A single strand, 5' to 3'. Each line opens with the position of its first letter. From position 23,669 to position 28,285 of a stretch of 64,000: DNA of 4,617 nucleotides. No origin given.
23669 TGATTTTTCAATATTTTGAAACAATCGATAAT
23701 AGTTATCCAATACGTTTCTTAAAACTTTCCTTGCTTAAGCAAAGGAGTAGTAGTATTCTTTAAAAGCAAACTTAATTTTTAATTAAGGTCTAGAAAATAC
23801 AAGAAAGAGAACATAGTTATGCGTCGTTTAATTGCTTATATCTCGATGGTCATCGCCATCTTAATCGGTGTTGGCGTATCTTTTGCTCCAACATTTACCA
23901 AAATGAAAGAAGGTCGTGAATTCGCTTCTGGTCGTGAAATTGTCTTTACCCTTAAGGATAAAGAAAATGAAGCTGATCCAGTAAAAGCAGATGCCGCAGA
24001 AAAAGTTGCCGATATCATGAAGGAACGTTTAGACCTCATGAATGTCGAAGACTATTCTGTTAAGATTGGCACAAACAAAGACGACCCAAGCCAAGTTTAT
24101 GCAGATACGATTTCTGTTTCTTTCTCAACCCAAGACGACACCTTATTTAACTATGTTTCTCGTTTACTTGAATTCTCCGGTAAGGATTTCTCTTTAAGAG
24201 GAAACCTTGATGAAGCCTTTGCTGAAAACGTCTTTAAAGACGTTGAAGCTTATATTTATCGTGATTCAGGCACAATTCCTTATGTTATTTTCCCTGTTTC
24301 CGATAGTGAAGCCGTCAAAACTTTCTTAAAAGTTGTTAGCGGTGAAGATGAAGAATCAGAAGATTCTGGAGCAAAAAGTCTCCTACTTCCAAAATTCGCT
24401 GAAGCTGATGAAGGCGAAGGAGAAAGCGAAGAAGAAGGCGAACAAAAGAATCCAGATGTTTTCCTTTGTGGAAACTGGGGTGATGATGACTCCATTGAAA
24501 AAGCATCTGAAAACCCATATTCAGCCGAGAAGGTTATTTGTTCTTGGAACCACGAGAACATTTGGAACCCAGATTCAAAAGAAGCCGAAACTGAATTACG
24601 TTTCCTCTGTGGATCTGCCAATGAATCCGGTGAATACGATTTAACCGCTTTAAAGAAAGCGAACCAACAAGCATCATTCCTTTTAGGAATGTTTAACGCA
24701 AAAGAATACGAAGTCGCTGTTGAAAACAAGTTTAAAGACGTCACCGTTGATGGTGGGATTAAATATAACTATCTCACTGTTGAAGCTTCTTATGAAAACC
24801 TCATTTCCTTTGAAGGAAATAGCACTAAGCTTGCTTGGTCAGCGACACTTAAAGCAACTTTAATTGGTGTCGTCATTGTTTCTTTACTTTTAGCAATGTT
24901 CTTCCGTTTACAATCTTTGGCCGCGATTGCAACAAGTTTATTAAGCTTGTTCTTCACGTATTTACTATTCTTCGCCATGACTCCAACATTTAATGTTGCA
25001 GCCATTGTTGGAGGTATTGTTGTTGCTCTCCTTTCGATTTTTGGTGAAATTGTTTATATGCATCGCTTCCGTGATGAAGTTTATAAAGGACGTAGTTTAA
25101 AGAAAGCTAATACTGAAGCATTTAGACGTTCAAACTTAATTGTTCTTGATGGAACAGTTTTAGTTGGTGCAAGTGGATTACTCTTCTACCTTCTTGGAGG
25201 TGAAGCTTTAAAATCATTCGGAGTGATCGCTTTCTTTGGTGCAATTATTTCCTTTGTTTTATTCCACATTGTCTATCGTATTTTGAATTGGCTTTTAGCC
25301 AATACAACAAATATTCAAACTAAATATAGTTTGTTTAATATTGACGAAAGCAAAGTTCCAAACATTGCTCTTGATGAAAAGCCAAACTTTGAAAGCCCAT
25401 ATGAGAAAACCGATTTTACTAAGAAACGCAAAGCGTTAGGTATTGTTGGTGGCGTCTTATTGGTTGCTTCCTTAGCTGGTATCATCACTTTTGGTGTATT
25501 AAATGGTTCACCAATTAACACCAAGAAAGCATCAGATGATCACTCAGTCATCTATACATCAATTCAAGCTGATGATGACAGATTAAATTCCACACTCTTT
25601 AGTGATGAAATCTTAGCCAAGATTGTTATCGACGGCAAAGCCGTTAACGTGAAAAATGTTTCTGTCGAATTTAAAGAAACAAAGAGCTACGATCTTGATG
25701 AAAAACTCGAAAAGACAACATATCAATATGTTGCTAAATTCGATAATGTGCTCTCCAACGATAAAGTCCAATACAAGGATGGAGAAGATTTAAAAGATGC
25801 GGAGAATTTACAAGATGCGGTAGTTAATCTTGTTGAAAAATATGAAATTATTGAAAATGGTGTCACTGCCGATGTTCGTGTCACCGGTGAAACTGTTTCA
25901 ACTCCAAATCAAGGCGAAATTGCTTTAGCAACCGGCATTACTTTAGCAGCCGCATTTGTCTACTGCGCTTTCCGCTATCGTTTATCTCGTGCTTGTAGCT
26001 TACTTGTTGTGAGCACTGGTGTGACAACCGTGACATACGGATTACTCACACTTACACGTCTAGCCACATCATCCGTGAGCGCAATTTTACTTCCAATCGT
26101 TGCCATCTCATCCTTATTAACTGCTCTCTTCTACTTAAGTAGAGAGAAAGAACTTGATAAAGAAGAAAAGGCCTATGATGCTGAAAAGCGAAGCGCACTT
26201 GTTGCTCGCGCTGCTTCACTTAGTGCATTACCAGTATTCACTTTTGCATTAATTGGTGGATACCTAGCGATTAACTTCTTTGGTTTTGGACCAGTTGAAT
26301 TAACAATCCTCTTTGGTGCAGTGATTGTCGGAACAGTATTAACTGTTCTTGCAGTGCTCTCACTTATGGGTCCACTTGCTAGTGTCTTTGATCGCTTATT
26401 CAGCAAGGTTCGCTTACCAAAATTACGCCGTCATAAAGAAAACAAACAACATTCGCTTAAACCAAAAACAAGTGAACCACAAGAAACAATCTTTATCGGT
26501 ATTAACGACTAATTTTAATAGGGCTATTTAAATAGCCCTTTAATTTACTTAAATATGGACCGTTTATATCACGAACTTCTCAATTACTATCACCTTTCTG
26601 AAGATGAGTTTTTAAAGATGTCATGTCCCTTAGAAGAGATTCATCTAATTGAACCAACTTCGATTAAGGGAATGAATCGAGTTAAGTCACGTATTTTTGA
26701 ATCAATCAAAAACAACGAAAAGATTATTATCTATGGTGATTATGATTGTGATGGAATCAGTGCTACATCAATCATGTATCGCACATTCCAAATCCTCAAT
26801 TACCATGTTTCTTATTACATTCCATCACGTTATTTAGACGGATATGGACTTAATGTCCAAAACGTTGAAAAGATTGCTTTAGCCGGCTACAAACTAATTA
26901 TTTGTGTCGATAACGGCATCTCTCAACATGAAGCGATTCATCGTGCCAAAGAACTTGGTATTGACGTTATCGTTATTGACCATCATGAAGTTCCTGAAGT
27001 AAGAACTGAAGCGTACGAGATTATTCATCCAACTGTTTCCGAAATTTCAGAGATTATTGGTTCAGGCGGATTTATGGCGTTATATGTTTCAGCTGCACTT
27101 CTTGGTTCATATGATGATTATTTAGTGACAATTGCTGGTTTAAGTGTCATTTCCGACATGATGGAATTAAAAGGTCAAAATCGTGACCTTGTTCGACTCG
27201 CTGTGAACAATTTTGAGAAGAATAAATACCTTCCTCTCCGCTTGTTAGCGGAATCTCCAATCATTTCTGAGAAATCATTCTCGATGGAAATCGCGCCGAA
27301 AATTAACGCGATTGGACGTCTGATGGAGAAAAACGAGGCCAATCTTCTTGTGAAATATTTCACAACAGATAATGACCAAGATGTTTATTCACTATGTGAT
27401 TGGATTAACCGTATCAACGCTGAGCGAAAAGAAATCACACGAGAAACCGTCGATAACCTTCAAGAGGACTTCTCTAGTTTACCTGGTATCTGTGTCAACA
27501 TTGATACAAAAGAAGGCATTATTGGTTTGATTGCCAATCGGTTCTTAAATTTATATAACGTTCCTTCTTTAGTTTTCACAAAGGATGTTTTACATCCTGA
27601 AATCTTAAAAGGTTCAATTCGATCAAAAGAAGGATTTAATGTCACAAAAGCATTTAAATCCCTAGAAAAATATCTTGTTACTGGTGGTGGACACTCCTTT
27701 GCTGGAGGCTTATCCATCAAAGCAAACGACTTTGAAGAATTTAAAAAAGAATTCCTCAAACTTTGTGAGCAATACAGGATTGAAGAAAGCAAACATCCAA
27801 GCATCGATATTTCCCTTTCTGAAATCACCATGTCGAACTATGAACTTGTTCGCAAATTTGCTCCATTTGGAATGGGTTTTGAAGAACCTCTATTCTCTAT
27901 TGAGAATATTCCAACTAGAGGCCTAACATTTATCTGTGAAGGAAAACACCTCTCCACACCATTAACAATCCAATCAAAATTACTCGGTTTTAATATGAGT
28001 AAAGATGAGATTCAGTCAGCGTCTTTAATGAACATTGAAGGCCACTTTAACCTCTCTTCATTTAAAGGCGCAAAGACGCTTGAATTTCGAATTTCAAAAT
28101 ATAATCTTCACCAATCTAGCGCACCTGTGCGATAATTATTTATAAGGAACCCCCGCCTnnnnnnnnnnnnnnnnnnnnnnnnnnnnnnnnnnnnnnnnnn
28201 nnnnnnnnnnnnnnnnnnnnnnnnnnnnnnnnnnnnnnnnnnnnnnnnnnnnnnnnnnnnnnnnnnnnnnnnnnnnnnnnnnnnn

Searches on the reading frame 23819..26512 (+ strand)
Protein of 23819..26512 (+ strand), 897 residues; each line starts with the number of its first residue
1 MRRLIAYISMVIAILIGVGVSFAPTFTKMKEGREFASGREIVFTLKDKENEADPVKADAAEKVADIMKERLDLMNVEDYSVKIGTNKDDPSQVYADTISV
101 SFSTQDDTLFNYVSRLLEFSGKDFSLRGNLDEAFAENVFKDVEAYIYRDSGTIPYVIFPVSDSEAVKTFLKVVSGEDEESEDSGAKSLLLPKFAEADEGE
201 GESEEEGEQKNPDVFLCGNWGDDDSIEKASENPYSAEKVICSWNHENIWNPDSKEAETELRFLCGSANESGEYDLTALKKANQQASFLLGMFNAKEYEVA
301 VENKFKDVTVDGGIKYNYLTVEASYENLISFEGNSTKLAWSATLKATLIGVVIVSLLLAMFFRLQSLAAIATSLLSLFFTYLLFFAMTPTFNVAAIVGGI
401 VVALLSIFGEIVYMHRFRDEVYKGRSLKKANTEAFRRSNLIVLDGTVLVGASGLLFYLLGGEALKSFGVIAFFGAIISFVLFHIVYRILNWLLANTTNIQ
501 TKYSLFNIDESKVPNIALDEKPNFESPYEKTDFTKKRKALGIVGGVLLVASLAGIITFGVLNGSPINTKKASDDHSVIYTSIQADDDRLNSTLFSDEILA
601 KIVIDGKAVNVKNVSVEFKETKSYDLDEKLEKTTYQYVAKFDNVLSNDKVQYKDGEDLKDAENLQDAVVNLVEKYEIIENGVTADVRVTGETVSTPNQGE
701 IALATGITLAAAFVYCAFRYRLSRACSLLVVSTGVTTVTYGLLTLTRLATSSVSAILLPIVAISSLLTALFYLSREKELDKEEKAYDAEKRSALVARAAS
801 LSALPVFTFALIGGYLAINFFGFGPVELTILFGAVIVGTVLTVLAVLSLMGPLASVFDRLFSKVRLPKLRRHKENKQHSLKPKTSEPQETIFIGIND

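Call 88: search_protein_families(library=pfam, proteins=[window:23819-26512:+], max_evalue=0.01)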
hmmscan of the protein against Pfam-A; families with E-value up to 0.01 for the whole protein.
window:23819-26512:+ (897 aa): 0 families

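Call 89: search_solved_structures(query=window:23819-26512:+, max_evalue=1)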
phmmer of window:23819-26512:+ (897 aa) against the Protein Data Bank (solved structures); distinct sequences matched with E-value up to 1: 6.
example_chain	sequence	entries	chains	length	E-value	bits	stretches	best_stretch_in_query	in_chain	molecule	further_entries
3aqp_A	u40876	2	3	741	1.4e-05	26.7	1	341-486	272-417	Probable SecDF protein-export membrane protein | Protein translocase subunit SecDF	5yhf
5mg3_D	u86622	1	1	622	0.00056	21.4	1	344-481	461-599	Protein translocase subunit SecD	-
5xam_A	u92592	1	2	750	0.002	19.6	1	346-499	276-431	Protein translocase subunit SecD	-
5xan_A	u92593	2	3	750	0.002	19.6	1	346-499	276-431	Protein translocase subunit SecD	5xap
4n6c_A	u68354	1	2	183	0.15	13.4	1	624-679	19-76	uncharacterized protein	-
6u8y_D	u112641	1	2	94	0.23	12.8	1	346-418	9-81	DUF4040 domain-containing protein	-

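Call 90: search_protein_families(library=ncbifam, proteins=[window:23819-26512:+], max_evalue=1)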
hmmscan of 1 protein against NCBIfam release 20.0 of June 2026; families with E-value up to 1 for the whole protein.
window:23819-26512:+ (897 aa): 14 families
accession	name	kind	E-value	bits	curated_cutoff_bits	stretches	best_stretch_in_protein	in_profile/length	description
NF046001.1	SecDF_plasm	equivalog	3.3e-42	144.6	500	2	317-897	332-878/878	protein translocase subunit SecDF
NF009584.0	PRK13024.1-4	equivalog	2.7e-19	69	1171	3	339-553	258-473/759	protein translocase subunit SecDF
NF009581.0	PRK13024.1-1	equivalog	2.8e-19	68.7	1058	2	338-560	255-478/752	protein translocase subunit SecDF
NF009582.0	PRK13024.1-2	equivalog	4.4e-18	64.6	723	1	334-850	328-817/859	protein translocase subunit SecDF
NF009583.0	PRK13024.1-3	subfamily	1.1e-16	60.1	721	1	341-761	279-641/755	protein translocase subunit SecDF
NF037998.2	RND_1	equivalog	7e-16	57.1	400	2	334-513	438-618/1237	protein translocase SecDF, variant type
TIGR00966.2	transloc_SecF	equivalog_domain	1.1e-11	44.7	160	3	338-478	122-264/279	protein translocase subunit SecF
TIGR00916.1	2A0604s01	subfamily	5.8e-10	39.2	148.6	1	341-479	88-227/231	SecD/SecF family protein translocase subunit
NF011315.0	PRK14726.1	equivalog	1.4e-09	36.6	1249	2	341-489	372-520/855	protein translocase subunit SecDF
TIGR01129.1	secD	equivalog_domain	6.2e-09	35.5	244.4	1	341-489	248-396/397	protein translocase subunit SecD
NF009585.0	PRK13024.1-5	equivalog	3.3e-08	32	1037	1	341-563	495-702/993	protein translocase subunit SecDF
NF045752.1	MPN396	equivalog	2.9e-07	28.8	1100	1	340-506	501-668/969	MPN396 family protein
NF009580.0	PRK13023.1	equivalog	0.017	13.4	1153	2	341-475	295-429/775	protein translocase subunit SecDF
NF033603.1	mini-MOMP_1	subfamily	0.28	11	75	0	297-319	19-41/63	mini-MOMP protein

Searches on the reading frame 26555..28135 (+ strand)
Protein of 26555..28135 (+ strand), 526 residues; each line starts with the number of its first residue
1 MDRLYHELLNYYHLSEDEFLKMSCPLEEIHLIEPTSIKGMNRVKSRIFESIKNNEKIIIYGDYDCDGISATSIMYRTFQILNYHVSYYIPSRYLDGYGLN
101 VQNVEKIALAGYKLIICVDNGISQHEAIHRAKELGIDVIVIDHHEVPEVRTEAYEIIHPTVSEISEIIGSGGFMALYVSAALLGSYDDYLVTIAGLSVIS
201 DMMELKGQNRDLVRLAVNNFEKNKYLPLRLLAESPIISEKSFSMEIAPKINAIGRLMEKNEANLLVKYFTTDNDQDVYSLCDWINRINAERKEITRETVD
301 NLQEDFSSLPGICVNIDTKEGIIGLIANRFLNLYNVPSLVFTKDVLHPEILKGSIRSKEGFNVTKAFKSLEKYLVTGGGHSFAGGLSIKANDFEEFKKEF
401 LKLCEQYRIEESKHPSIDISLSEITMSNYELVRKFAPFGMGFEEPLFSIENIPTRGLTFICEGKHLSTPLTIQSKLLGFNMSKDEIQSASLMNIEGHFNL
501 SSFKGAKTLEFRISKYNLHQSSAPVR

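Call 3: search_protein_families(library=pfam, proteins=[window:26555-28135:+], max_evalue=0.1)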
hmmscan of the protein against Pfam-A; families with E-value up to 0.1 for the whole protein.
window:26555-28135:+ (526 aa): 3 families
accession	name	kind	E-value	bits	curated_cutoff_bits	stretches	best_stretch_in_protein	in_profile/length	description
PF01368.27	DHH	-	5.9e-23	81.9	28.1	1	56-178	1-101/125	DHH family, N-terminal domain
PF17768.7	RecJ_OB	-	5.9e-13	49.3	27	1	418-514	4-106/107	RecJ OB domain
PF02272.25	DHHA1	-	1.5e-10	41.9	25.9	1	316-404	11-100/102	DHHA1 domain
